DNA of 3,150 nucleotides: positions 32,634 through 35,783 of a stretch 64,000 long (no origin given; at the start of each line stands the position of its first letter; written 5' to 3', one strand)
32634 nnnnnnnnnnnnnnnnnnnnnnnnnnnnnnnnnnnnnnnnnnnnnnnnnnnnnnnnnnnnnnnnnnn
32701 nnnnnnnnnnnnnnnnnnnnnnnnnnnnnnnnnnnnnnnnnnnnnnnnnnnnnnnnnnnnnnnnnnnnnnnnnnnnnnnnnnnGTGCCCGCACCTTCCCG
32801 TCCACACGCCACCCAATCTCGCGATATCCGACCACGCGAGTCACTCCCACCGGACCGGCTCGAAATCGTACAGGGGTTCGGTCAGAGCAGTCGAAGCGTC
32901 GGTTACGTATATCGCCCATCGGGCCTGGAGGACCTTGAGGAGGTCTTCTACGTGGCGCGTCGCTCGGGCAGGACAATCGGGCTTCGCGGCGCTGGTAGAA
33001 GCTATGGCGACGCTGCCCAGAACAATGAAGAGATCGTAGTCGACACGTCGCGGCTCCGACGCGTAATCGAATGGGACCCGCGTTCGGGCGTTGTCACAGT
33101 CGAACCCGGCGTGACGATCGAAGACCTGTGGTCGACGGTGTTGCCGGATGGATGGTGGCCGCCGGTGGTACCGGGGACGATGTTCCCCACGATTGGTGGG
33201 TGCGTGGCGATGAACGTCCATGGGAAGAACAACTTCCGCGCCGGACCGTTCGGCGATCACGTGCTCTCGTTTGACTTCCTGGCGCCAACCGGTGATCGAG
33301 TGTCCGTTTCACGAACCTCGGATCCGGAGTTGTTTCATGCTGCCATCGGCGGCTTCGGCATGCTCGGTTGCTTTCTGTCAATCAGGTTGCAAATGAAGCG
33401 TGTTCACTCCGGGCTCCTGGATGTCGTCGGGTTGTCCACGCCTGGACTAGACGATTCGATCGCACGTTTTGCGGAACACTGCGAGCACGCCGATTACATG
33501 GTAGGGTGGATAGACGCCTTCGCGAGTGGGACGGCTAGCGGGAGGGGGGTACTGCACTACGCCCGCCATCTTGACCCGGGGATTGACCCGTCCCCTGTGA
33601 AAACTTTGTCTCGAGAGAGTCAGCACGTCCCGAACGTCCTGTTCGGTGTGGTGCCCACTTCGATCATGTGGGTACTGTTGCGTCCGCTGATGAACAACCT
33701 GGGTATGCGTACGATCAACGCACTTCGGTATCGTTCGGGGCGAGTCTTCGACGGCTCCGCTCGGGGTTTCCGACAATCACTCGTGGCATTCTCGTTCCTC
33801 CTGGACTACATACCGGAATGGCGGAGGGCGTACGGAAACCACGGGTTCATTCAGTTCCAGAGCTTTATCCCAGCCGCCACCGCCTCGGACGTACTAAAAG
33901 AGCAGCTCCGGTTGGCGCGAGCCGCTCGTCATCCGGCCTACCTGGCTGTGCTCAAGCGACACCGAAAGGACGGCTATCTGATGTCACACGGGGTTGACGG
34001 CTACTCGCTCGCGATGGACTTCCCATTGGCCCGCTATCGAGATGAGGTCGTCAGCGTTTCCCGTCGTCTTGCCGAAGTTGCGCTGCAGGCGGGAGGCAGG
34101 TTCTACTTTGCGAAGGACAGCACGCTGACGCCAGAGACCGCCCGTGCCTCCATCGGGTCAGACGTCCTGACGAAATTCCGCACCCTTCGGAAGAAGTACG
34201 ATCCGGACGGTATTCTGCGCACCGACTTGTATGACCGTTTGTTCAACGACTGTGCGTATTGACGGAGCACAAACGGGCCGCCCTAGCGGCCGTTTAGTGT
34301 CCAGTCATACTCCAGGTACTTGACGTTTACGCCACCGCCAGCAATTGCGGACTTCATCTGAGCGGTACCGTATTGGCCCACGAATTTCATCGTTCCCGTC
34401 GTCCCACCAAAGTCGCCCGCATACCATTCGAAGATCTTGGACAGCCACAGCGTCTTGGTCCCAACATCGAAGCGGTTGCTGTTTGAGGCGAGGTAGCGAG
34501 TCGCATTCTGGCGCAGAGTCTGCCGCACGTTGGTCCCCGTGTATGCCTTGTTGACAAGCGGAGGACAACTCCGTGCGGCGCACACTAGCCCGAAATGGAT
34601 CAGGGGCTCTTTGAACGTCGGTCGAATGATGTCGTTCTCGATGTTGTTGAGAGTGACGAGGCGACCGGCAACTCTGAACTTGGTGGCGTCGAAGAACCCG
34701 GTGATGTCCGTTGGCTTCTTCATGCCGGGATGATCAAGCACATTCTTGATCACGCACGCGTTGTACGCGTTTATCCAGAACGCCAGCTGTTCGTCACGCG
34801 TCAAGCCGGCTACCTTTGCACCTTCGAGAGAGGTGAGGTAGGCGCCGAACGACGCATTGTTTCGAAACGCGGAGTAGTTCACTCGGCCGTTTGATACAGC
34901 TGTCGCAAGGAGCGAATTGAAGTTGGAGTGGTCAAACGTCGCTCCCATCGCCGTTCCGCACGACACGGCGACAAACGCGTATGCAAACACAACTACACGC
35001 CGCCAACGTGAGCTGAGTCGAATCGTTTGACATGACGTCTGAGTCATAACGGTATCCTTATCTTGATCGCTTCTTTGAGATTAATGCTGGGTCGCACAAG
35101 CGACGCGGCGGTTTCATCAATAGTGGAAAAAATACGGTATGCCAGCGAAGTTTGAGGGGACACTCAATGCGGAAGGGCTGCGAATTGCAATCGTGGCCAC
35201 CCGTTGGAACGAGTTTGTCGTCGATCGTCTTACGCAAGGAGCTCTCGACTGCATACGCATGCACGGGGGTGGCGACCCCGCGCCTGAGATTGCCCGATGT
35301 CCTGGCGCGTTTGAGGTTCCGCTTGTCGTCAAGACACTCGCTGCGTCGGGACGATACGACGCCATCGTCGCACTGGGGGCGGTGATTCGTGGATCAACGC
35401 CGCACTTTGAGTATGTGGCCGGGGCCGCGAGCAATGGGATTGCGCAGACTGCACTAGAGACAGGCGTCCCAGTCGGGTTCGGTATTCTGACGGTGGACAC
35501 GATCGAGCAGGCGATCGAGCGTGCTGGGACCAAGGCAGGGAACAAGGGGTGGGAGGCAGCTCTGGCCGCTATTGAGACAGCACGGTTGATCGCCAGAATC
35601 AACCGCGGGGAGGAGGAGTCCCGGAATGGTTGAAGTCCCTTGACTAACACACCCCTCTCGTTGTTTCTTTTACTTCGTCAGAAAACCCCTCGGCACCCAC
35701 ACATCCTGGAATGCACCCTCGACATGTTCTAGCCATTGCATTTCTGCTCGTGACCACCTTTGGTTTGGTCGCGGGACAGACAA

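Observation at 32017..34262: DprE2/DprE1-like epimerase pair (polyprenyl-phospho-ribose to arabinose) outside the Corynebacterineae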

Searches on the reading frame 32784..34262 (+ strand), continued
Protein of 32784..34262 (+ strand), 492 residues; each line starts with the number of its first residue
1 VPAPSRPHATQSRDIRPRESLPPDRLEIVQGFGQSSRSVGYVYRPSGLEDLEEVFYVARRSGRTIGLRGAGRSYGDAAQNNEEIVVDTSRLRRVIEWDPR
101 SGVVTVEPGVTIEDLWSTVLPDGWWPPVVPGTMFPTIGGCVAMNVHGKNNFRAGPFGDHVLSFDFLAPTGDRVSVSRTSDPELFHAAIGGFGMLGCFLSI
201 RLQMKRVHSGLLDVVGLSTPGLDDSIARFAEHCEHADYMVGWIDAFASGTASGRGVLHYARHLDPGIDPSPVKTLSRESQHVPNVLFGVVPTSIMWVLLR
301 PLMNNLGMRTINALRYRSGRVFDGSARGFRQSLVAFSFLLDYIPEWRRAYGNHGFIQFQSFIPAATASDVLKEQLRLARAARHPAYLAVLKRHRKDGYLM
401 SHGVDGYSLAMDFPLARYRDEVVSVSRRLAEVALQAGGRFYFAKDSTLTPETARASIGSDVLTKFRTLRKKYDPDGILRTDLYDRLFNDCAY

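Call 58: find_encoding_contigs(protein=P0156, flank=10000, max_places=1)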
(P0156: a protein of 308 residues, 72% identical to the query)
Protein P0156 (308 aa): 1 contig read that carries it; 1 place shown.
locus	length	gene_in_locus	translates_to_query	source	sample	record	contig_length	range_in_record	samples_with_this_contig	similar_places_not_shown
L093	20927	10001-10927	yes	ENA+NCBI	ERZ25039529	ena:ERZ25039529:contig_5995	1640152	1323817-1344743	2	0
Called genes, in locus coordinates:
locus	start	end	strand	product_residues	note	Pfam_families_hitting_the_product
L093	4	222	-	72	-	-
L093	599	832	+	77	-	-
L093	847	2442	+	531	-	PF15902:Sortilin-Vps10 (faint), PF25852:DUF6242_C (weak)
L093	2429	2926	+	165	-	-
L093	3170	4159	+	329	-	PF01642:MM_CoA_mutase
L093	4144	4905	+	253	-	PF01642:MM_CoA_mutase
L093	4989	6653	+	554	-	-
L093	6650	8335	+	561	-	-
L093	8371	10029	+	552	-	-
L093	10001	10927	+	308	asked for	PF01040:UbiA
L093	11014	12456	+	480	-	-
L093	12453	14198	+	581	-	-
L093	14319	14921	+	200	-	PF04264:YceI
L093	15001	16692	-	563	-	PF18962:Por_Secre_tail (weak)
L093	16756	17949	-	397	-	PF01565:FAD_binding_4, PF02873:MurB_C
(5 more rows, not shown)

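Call 59: find_encoding_contigs(protein=P0167, flank=10000, max_places=1)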
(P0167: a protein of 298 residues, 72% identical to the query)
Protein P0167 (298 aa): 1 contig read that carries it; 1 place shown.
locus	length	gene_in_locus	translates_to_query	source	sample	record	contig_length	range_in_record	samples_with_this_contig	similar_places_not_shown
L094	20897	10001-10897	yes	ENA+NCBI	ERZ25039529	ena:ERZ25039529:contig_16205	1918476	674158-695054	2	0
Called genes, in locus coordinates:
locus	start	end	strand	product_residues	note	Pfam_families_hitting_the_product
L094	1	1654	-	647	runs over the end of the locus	PF15902:Sortilin-Vps10 (weak), PF18962:Por_Secre_tail (faint)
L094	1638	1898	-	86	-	-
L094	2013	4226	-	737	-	PF14870:PSII_BNR (faint), PF25852:DUF6242_C (faint), PF02012:BNR (faint), PF07494:Reg_prop (faint), PF15902:Sortilin-Vps10, PF18962:Por_Secre_tail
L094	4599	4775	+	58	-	-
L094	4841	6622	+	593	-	PF01642:MM_CoA_mutase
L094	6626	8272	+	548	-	-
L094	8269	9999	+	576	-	-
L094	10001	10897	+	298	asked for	PF01040:UbiA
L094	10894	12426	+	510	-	-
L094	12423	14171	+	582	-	PF11028:TMEM260_N (weak)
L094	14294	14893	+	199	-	PF04264:YceI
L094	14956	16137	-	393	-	PF01565:FAD_binding_4, PF02873:MurB_C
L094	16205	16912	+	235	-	PF13353:Fer4_12 (weak), PF04055:Radical_SAM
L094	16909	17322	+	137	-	PF14489:QueF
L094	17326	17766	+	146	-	PF01242:PTPS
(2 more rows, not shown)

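Call 62: search_protein_representatives(protein=window:32784-34262:+)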
Query: 492 residues. Proteins with E-value up to 0.001 (for the whole library): 9830; up to 1e-10: 3501; up to 1e-30: 1207. The best 150 are listed.
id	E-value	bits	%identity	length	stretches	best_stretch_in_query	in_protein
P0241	7.1e-140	483.6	46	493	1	22-488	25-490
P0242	1.9e-131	455.8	47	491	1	29-489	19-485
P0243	2.3e-131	455.5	47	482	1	28-486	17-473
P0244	5.1e-131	454.4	47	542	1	19-490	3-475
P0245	1.2e-126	440.0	46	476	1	20-486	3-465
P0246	9.7e-125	433.7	48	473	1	26-488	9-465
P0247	1.2e-122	426.7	44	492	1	25-487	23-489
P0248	1.1e-121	423.6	44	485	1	29-488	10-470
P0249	2.1e-121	422.7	44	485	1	30-488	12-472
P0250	1.4e-120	420.0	45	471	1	42-486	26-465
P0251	3.2e-120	418.8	45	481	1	28-486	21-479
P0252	6.0e-117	408.0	46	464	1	21-485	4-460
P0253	1.1e-116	407.1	47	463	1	27-487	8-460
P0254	1.2e-116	407.0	43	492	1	27-487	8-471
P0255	1.7e-115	403.2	43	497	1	18-489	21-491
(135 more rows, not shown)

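Call 70: predict_structure(alignment_id=A1)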
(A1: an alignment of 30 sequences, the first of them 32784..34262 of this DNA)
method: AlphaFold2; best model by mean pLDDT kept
length: 492 residues; sequences in the alignment: 30
mean_pLDDT: 83.6   pTM: 0.86
mean pLDDT of the five models: 83.6, 82.3, 81.7, 80.9, 80.2
residues with pLDDT >= 90: 226; 70-90: 187; 50-70: 44; < 50: 35
segments of 3 or more residues with pLDDT < 50: 1-12, 32-39, 73-79, 490-492
pLDDT, mean of each block of 10 residues (from residue 1): 39 58 76 47 85 90 77 46 79 96 96 94 91 86 82 90 95 96 95 92 96 91 94 88 93 92 94 92 72 74 86 87 69 81 56 78 96 96 91 91 90 82 90 94 72 91 95 89 77 33
secondary structure, 60 per line:
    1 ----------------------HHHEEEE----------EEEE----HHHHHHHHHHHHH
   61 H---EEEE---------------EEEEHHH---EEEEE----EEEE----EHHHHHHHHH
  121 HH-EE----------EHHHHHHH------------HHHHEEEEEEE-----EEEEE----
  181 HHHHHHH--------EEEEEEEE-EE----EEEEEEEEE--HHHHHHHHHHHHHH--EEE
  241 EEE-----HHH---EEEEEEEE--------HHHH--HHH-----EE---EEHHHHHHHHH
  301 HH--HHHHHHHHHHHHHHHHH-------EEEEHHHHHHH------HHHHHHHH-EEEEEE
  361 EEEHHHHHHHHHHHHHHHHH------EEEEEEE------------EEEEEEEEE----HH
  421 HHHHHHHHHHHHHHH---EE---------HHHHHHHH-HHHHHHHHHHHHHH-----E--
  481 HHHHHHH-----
elements in order: E26-29 E40-43 H48-61 E65-68 E84-87 E94-98 E103-106 H112-122 H137-143 H156-159 E160-166 E172-176 H181-187 E196-203 E211-219 H222-235 E238-243 E255-262 H271-274 H292-302 H305-321 E329-332 H333-339 H346-353 E355-363 H364-380 E387-393 E406-414 H419-435 H450-457 H459-472 H481-487

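Call 72: fold_search(model_id=the predicted structure, library=pdb)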
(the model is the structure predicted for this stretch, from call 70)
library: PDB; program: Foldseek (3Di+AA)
matches with E <= 10: 798; with E <= 0.001: 317
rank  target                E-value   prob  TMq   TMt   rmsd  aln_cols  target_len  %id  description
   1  5oel_A                1.8e-39  1.00  0.80  0.86   3.9       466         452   31  Mycobacterium tuberculosis DprE1 mutant Y314C in complex with TCA1 (released 2018-05-16)
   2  4p8t_A                5.1e-39  1.00  0.79  0.85   4.5       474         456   30  Crystal structure of M. tuberculosis DprE1 in complex with the non-covalent inhibitor QN129 (released 2014-12-10)
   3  4p8n_A                6.4e-39  1.00  0.79  0.85   3.8       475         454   30  Crystal structure of M. tuberculosis DprE1 in complex with the non-covalent inhibitor QN118 (released 2014-12-10)
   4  6hfv_A                7.2e-39  1.00  0.76  0.87   4.9       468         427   29  Mycobacterium tuberculosis DprE1 in complex with CMP2 (released 2018-09-19)
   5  6hfw_A                1.0e-38  1.00  0.76  0.87   4.9       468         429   29  Mycobacterium tuberculosis DprE1 in complex with CMP1 (released 2018-09-19)
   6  4p8p_A                1.6e-38  1.00  0.79  0.86   3.8       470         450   30  Crystal structure of M. tuberculosis DprE1 in complex with the non-covalent inhibitor QN127 (released 2014-12-10)
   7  4p8c_A                2.1e-38  1.00  0.79  0.86   3.8       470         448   31  Crystal structure of M. tuberculosis DprE1 in complex with the non-covalent inhibitor QN127 (released 2014-12-10)
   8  4p8l_A                2.3e-38  1.00  0.80  0.85   3.8       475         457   30  Crystal structure of M. tuberculosis DprE1 in complex with the non-covalent inhibitor Ty36c (released 2014-12-10)
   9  5oep_B                2.8e-38  1.00  0.74  0.86   7.4       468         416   28  Mycobacterium tuberculosis DprE1 in complex with inhibitor TCA481 (released 2018-05-16)
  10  4p8y_A                3.0e-38  1.00  0.79  0.85   3.8       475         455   30  Crystal structure of M. tuberculosis DprE1 in complex with the non-covalent inhibitor Ty21c (released 2014-12-10)
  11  6hf0_A                5.3e-38  1.00  0.75  0.86   5.2       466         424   29  M. tuberculosis DprE1 covalently bound to a nitrobenzoxacinone. (released 2018-08-29)
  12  4fdo                  6.7e-38  1.00  0.76  0.87   6.9       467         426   29  Mycobacterium tuberculosis DprE1 in complex with CT319 (released 2012-07-04)
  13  4p8k_A                9.0e-38  1.00  0.78  0.86   3.7       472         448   29  Crystal structure of M. tuberculosis DprE1 in complex with the non-covalent inhibitor Ty38c (released 2014-12-10)
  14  4fdp_A                1.4e-37  1.00  0.75  0.87   5.2       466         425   29  Mycobacterium tuberculosis DprE1 - monoclinic crystal form (released 2012-07-04)
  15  4pfd_A                1.6e-37  1.00  0.75  0.86   4.3       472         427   29  Crystal structure of M. tuberculosis in complex with a cBT - non-covalent adduct (released 2015-10-21)
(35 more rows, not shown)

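Call 74: search_protein_families(library=pfam, proteins=[L049:7165-9117:+, L049:955-2997:+, L031:4570-6876:+, L060:11464-14610:-, L059:3359-5791:+, L013:8447-10000:-, L037:17000-18595:+, L073:758-2113:+, L018:15125-16414:+, L034:85-1749:+], max_evalue=0.01)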
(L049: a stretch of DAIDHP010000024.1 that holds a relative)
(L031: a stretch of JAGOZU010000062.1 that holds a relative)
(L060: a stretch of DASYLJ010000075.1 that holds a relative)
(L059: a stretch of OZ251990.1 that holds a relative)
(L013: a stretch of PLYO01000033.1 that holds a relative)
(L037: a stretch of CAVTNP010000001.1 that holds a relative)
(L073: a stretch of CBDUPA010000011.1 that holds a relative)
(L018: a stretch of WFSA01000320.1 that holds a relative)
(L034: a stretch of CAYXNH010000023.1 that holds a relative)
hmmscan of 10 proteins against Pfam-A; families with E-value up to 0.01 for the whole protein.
L049:7165-9117:+ (650 aa): 2 families
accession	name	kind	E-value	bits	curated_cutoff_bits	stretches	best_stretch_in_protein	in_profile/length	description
PF20581.3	DUF6785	-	4.2e-110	369.1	25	1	19-513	2-497/498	Family of unknown function (DUF6785)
PF20580.3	DUF6784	-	3.1e-24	85.5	26.4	1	542-639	2-99/101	Domain of unknown function (DUF6784)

L049:955-2997:+ (680 aa): 2 families
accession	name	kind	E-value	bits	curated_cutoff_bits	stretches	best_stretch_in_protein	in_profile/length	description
PF20581.3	DUF6785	-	1.3e-154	515.9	25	1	32-542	2-498/498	Family of unknown function (DUF6785)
PF20580.3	DUF6784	-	3.7e-31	107.7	26.4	1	581-676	4-98/101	Domain of unknown function (DUF6784)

L031:4570-6876:+ (768 aa): 2 families
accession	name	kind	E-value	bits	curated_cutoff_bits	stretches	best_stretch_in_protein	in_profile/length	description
PF10131.15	PTPS_related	-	0.0018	17.2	26.4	1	93-345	15-252/621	6-pyruvoyl-tetrahydropterin synthase related domain; membrane protein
PF09586.16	YfhO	-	0.002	17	28.5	1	674-747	761-835/835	Bacterial membrane protein YfhO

L060:11464-14610:- (1048 aa): 2 families
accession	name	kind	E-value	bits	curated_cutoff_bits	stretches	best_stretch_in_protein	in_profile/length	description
PF13440.11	Polysacc_synt_3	-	1e-14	54.9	23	1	613-895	4-290/293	Polysaccharide biosynthesis protein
PF01943.22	Polysacc_synt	-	2.2e-13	50.7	28.2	1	587-848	2-270/274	Polysaccharide biosynthesis protein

L059:3359-5791:+ (810 aa): 5 families
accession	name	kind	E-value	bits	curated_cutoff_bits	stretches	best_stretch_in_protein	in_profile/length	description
PF04932.20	Wzy_C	-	5.9e-17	62.3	31.7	1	294-447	2-148/149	O-Antigen ligase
PF13371.12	TPR_9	-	0.00039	20.8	35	1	579-643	4-68/73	Tetratricopeptide repeat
PF14559.12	TPR_19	-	0.0037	18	25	0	647-701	4-55/68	Tetratricopeptide repeat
PF02417.20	Chromate_transp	-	0.0042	17.6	28.6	1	127-227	70-161/166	Chromate transporter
PF13431.12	TPR_17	-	0.0053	17.4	24.4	0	659-690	1-32/34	Tetratricopeptide repeat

L013:8447-10000:- (517 aa): 2 families
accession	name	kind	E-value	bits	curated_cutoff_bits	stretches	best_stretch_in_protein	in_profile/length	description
PF07690.21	MFS_1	-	2.3e-56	191.7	33.4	1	17-409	3-346/347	Major Facilitator Superfamily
PF05977.19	MFS_3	-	8e-05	21.7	27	1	15-188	15-195/524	Transmembrane secretion effector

L037:17000-18595:+ (531 aa): 1 family
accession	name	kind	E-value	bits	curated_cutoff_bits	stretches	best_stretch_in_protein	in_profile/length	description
PF13231.12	PMT_2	-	1.9e-06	28.6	26.1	1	57-217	4-154/160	Dolichyl-phosphate-mannose-protein mannosyltransferase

L073:758-2113:+ (451 aa): 1 family
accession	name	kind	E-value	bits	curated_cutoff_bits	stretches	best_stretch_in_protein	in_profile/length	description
PF00375.23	SDF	-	1.6e-122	409.7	27.9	1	48-441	1-386/387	Sodium:dicarboxylate symporter family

L018:15125-16414:+ (429 aa): 2 families
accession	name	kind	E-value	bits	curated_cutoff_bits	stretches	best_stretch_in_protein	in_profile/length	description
PF02653.21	BPD_transp_2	-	3.2e-33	115.4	26.8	1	82-419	1-268/269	Branched-chain amino acid transport system / permease component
PF05423.18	Mycobact_memb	-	0.006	17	21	0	282-351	9-78/139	Mycobacterium membrane protein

L034:85-1749:+ (554 aa): 1 family
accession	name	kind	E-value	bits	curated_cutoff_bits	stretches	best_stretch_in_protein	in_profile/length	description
PF09586.16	YfhO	-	0.00091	18.1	28.5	1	472-533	774-835/835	Bacterial membrane protein YfhO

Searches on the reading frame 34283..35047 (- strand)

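Call 7: search_protein_families(library=pfam, proteins=[window:34283-35047:-])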
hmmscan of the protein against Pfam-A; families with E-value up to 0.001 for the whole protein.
window:34283-35047:- (254 aa): 1 family
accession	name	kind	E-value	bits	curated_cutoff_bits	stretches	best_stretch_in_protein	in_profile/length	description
PF04784.19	DUF547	-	3.3e-29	101.8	27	1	81-186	3-125/125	Protein of unknown function, DUF547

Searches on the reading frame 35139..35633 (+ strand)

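Call 11: search_protein_families(library=pfam, proteins=[window:35139-35633:+])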
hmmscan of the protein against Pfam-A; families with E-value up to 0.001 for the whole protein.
window:35139-35633:+ (164 aa): 1 family
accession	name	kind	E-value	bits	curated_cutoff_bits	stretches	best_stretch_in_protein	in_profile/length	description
PF00885.24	DMRL_synthase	-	8.3e-56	188.2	26.7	1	13-150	1-137/139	6,7-dimethyl-8-ribityllumazine synthase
